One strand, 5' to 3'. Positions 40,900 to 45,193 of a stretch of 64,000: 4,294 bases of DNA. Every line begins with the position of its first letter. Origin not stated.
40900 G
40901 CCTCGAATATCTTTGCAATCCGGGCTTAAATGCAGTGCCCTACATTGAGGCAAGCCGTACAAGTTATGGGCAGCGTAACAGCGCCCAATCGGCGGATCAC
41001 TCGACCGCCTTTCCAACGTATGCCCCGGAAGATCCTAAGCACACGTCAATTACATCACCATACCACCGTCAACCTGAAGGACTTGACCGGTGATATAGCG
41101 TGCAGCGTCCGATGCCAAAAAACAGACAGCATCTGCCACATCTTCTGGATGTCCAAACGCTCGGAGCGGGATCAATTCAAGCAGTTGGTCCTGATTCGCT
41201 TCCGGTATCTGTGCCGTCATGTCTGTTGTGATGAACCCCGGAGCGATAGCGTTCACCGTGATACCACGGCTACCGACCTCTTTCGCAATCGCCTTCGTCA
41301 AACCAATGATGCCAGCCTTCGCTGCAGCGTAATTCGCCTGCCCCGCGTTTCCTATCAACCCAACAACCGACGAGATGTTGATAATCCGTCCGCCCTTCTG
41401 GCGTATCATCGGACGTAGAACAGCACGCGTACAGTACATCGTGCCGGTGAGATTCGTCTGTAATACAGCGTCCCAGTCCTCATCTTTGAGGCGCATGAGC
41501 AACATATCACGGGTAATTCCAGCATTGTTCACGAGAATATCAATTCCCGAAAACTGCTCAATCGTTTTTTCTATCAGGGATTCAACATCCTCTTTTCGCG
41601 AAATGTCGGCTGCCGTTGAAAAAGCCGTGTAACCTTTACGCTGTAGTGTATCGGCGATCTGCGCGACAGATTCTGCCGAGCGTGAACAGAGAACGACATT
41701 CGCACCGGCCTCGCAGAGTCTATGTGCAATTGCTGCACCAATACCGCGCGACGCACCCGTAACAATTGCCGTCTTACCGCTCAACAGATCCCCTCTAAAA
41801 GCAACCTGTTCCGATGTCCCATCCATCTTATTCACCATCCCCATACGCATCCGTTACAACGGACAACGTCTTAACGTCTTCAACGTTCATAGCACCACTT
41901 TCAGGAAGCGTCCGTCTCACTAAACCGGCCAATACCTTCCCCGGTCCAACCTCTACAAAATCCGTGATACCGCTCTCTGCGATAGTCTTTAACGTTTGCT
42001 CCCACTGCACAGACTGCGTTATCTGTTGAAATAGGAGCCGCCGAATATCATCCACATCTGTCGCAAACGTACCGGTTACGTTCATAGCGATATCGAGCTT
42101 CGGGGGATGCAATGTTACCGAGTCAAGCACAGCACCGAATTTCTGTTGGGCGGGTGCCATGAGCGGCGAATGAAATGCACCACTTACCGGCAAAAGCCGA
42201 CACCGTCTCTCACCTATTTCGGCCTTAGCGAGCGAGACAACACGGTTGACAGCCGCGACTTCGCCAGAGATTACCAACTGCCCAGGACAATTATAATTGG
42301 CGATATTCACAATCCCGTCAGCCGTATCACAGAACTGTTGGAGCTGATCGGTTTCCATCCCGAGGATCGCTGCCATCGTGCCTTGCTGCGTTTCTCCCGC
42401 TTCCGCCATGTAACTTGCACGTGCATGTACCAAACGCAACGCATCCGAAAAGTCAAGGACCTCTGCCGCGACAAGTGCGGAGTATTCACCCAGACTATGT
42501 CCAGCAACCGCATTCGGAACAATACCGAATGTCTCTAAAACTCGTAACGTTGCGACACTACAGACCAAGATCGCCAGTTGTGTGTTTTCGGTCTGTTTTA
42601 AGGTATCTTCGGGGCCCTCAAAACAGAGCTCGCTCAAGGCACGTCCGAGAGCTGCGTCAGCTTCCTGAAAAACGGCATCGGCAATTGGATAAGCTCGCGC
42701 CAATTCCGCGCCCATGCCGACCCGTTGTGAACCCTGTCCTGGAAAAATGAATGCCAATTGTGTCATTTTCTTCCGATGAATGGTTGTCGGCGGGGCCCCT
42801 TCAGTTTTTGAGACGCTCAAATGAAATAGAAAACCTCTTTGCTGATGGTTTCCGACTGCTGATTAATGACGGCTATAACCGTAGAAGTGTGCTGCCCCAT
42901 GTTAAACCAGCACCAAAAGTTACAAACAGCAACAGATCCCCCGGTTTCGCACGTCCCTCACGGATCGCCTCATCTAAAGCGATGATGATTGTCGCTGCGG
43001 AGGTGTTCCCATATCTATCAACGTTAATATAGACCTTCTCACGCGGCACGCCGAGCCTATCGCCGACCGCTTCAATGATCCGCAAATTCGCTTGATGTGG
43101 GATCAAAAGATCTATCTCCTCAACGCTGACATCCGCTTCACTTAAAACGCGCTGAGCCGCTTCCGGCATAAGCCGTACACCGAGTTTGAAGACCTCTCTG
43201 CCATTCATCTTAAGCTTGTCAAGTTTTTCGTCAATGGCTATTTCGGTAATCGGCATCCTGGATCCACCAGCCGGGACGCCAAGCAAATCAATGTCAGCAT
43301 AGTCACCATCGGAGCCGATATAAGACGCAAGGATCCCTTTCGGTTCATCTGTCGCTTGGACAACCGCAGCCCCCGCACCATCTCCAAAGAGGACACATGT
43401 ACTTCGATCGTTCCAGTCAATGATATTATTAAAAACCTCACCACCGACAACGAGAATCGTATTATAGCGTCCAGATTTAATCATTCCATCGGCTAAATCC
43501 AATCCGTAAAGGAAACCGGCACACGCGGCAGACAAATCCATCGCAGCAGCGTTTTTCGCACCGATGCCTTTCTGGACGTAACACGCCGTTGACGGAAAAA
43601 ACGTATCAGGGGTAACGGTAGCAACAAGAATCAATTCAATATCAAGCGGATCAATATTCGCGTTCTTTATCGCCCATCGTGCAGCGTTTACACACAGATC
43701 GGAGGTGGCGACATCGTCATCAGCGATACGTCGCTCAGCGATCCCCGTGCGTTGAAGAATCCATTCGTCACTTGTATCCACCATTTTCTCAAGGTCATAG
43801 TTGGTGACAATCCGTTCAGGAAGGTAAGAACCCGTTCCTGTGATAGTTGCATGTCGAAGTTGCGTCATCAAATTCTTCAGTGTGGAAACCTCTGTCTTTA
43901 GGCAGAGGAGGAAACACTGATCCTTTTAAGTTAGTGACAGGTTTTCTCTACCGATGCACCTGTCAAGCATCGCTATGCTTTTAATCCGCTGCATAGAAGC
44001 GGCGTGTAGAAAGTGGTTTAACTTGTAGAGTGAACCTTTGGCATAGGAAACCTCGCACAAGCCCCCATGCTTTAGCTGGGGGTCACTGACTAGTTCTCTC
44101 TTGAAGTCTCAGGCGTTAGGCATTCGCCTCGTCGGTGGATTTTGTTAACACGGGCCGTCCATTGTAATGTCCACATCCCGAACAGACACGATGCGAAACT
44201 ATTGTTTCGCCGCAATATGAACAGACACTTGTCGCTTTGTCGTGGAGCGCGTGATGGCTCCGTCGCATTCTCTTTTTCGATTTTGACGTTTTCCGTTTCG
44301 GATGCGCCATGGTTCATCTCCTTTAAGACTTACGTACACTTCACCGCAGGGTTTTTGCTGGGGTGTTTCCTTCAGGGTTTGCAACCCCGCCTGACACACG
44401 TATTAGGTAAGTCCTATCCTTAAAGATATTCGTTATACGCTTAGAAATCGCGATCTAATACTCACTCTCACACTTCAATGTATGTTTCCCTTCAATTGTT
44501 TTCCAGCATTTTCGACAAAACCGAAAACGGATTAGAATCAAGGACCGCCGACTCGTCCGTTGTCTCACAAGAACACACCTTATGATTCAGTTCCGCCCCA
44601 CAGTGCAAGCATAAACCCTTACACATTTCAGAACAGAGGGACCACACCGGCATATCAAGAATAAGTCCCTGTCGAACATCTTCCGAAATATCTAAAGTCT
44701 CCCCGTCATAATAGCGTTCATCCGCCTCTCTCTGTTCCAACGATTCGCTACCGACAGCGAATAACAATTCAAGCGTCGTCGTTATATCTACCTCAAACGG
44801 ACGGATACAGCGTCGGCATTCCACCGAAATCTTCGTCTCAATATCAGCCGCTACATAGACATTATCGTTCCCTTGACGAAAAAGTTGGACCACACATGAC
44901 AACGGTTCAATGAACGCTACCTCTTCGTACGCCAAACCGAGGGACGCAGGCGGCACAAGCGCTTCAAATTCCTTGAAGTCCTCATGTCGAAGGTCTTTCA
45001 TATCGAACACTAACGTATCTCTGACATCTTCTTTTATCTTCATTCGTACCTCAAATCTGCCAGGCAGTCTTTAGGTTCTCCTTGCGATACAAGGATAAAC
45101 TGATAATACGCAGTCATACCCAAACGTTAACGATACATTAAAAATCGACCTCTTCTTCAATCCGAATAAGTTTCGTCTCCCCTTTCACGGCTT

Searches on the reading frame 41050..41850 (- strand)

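Call 75: search_protein_families(library=pfam, max_evalue=0.0001, proteins=[window:41050-41850:-])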
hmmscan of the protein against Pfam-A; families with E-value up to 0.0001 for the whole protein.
window:41050-41850:- (266 aa): 5 families
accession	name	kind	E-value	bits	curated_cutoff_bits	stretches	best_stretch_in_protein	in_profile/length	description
PF13561.12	adh_short_C2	-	1e-70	238.4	27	1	32-264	1-235/236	Enoyl-(Acyl carrier protein) reductase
PF00106.31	adh_short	-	1.7e-66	223.8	26.6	1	26-218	1-193/195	short chain dehydrogenase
PF08659.16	KR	-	1.5e-25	90.6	22.6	1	27-186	2-161/180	KR domain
PF01370.27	Epimerase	-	7e-09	35.9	20.9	1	29-251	2-230/240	NAD dependent epimerase/dehydratase family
PF13460.12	NAD_binding_10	-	4.6e-05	23.8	27.2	1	32-215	1-154/184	NAD(P)H-binding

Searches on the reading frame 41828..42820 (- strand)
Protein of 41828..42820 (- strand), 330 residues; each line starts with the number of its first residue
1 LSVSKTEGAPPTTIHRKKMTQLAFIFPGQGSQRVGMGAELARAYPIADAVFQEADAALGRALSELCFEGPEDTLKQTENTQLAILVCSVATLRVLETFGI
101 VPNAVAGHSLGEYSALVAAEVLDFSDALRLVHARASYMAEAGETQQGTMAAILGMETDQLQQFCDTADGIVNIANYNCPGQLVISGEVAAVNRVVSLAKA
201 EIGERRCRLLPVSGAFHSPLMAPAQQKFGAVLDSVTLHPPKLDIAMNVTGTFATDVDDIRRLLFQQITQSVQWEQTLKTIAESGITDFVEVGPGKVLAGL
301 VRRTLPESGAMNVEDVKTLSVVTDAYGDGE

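Call 75: search_protein_families(library=pfam, max_evalue=0.0001, proteins=[window:41828-42820:-])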
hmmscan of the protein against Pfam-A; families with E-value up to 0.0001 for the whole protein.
window:41828-42820:- (330 aa): 1 family
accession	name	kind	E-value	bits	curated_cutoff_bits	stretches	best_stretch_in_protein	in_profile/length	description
PF00698.26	Acyl_transf_1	-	9.6e-42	144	32.7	1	24-322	2-291/319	Acyl transferase domain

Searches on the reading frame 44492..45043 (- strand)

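Call 78: search_protein_families(library=pfam, max_evalue=0.0001, proteins=[window:44492-45043:-])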
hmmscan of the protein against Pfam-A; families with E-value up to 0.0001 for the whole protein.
window:44492-45043:- (183 aa): 1 family
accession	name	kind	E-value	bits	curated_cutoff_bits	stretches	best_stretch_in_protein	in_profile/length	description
PF02620.22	YceD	-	1.5e-20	73.8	33.2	1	66-178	3-117/119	Large ribosomal RNA subunit accumulation protein YceD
